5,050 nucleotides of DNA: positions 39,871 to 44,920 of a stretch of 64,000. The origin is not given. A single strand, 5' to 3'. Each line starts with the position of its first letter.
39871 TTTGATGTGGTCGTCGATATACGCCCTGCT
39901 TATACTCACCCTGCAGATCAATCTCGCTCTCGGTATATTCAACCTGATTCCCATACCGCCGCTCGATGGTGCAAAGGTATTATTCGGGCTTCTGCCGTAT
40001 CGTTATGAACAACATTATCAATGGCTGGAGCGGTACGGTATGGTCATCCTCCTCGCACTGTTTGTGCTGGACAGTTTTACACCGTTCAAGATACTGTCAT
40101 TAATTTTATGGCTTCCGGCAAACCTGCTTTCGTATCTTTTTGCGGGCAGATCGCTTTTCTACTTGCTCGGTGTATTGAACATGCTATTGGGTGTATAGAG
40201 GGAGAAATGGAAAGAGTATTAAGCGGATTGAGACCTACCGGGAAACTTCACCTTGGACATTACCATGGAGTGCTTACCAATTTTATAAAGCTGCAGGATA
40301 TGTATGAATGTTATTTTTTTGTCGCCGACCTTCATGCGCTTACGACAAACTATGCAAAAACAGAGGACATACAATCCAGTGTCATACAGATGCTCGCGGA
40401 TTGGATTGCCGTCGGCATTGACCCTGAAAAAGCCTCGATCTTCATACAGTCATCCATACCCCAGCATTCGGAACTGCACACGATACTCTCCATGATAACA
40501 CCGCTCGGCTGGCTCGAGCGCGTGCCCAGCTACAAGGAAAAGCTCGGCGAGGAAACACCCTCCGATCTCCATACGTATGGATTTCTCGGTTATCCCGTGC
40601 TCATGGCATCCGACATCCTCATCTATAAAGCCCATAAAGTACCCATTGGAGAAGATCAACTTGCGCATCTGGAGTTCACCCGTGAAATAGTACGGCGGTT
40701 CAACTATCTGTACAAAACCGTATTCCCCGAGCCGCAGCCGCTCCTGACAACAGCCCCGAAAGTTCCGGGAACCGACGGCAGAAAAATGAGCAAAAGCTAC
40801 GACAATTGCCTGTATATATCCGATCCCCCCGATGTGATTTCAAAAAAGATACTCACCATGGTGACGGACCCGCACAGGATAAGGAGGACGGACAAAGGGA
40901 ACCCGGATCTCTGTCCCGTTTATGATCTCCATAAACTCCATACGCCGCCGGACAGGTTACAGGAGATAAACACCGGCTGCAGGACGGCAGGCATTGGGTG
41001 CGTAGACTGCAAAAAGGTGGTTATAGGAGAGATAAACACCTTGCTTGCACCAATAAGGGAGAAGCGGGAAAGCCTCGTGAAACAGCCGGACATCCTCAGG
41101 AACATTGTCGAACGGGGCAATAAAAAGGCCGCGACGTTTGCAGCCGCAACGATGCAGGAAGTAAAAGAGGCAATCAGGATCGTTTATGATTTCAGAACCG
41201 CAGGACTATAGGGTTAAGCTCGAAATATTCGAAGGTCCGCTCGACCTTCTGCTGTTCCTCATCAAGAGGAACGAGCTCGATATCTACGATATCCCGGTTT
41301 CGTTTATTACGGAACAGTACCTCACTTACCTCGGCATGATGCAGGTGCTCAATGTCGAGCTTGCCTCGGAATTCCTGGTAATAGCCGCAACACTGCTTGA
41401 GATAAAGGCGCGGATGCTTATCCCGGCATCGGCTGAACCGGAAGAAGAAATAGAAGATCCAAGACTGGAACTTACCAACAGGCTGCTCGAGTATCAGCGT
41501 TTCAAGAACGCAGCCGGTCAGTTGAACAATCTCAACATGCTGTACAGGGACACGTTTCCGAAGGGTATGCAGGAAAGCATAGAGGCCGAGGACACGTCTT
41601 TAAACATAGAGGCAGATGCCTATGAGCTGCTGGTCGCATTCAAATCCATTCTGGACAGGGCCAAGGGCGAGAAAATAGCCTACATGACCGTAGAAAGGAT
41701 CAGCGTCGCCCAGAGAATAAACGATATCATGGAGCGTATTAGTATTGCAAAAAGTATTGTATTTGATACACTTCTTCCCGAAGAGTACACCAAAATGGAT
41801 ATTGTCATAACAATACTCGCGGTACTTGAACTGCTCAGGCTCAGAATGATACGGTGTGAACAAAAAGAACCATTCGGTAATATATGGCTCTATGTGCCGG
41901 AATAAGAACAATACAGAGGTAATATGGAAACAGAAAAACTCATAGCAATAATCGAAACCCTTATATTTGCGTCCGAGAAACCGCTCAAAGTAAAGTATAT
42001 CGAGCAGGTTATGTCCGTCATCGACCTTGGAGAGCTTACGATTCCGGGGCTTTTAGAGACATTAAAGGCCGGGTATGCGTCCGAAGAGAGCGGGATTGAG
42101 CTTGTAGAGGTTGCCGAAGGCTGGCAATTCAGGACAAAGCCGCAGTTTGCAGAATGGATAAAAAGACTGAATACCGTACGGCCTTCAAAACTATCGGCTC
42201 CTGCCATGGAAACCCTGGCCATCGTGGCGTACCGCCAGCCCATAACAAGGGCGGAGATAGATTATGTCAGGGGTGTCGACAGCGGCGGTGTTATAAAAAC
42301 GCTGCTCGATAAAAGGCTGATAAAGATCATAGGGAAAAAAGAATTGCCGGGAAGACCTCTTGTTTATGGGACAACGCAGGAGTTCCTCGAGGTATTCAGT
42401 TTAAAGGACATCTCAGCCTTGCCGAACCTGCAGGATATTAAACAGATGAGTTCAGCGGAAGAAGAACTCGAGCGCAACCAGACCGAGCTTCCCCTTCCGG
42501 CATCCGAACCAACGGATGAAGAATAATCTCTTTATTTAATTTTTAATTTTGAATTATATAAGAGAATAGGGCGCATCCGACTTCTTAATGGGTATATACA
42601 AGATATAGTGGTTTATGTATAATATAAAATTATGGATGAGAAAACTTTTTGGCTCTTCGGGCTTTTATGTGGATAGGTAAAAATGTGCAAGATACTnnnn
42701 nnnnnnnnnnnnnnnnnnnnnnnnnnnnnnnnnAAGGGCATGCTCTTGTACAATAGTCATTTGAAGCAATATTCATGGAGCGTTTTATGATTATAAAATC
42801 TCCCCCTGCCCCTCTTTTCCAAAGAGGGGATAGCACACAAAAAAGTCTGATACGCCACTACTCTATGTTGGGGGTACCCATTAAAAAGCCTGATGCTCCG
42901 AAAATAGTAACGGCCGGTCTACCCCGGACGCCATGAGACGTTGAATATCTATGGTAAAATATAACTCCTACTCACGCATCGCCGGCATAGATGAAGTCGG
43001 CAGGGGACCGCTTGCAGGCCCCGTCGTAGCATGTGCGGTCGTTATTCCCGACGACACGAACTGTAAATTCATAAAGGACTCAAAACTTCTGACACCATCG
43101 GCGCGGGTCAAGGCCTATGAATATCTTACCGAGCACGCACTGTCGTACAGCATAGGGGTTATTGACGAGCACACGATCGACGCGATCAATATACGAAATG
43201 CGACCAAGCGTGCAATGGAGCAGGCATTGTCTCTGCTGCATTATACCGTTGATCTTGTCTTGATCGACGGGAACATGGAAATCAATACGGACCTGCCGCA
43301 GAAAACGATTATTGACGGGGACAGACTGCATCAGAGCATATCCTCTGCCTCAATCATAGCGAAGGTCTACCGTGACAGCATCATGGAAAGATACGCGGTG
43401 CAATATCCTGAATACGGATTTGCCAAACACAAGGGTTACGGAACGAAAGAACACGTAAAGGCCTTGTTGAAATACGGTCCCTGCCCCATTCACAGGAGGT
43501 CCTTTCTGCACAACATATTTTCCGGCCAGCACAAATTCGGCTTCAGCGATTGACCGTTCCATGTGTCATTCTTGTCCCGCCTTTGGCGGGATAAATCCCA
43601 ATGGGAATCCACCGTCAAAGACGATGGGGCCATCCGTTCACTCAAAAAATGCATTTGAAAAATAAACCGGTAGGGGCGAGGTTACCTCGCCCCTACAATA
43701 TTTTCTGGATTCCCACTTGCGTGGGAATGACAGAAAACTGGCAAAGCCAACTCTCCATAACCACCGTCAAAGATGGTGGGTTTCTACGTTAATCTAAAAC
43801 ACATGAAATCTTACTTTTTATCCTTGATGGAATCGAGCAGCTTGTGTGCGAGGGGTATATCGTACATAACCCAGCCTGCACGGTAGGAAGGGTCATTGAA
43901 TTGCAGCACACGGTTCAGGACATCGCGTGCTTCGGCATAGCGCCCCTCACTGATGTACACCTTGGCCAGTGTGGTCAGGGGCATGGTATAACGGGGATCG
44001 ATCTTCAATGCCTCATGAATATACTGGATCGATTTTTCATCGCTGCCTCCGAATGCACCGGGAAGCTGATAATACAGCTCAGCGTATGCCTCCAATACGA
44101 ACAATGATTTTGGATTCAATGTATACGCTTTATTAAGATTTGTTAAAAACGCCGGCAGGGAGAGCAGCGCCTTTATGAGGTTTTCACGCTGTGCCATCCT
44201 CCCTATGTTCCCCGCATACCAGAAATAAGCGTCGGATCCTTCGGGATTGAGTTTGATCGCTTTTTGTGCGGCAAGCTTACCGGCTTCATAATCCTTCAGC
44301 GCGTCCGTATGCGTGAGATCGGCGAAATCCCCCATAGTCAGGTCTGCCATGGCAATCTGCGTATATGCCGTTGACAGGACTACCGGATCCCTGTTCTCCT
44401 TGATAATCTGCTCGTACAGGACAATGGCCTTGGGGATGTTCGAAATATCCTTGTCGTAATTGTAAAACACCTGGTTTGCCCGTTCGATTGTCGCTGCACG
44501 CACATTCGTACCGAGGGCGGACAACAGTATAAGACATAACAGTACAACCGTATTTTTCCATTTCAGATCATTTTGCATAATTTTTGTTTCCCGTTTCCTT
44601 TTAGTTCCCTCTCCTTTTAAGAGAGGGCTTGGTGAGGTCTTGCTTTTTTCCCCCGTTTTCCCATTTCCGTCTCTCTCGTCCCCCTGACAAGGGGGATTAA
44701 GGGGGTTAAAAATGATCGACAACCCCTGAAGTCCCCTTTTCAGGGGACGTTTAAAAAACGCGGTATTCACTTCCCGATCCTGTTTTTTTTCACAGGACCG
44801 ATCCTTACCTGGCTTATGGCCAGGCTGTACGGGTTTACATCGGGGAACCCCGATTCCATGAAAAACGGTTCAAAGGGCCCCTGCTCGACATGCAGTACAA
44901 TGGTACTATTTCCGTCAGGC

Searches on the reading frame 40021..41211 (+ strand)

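Call 86: search_protein_families(library=pfam, proteins=[window:40021-41211:+], max_evalue=0.00001)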
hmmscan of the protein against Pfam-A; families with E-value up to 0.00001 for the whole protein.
window:40021-41211:+ (396 aa): 1 family
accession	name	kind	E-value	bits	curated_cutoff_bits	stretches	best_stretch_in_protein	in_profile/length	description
PF00579.31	tRNA-synt_1b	-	9.5e-67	225.8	21.1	1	65-342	7-291/292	tRNA synthetases class I (W and Y)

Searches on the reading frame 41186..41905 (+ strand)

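Call 86: search_protein_families(library=pfam, proteins=[window:41186-41905:+], max_evalue=0.00001)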
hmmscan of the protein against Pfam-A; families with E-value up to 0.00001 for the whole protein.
window:41186-41905:+ (239 aa): 1 family
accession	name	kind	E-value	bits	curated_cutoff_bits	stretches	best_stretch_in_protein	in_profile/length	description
PF02616.19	SMC_ScpA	-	7.8e-39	134.5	24.6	1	25-234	1-228/232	Segregation and condensation protein ScpA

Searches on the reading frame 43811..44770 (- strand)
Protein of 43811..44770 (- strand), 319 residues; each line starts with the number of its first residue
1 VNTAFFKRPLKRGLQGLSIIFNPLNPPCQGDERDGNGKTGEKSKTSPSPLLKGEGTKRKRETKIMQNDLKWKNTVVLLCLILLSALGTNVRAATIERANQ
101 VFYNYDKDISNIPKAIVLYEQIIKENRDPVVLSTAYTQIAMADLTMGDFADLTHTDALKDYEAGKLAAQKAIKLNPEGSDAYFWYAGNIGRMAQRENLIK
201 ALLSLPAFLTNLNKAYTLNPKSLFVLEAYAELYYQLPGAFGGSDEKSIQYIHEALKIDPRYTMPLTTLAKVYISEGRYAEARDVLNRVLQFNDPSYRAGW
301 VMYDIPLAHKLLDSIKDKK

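Call 86: search_protein_families(library=pfam, proteins=[window:43811-44770:-], max_evalue=0.00001)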
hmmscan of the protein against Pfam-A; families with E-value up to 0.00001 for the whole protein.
window:43811-44770:- (319 aa): 6 families
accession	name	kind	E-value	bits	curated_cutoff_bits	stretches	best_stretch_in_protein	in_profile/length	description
PF14559.12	TPR_19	-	2e-09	38.1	25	1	248-292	11-55/68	Tetratricopeptide repeat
PF13428.12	TPR_14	-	4.5e-09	36.5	23.5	0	266-303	5-41/44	Tetratricopeptide repeat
PF07719.23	TPR_2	-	5.8e-09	35.8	27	0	267-292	6-31/34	Tetratricopeptide repeat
PF13431.12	TPR_17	-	4.1e-08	33.3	24.4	0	168-186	2-20/34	Tetratricopeptide repeat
PF13181.12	TPR_8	-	4.3e-08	33.2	25.7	0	267-290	6-29/34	Tetratricopeptide repeat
PF00515.34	TPR_1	-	2.8e-07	30.5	27.8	0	267-292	6-31/34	Tetratricopeptide repeat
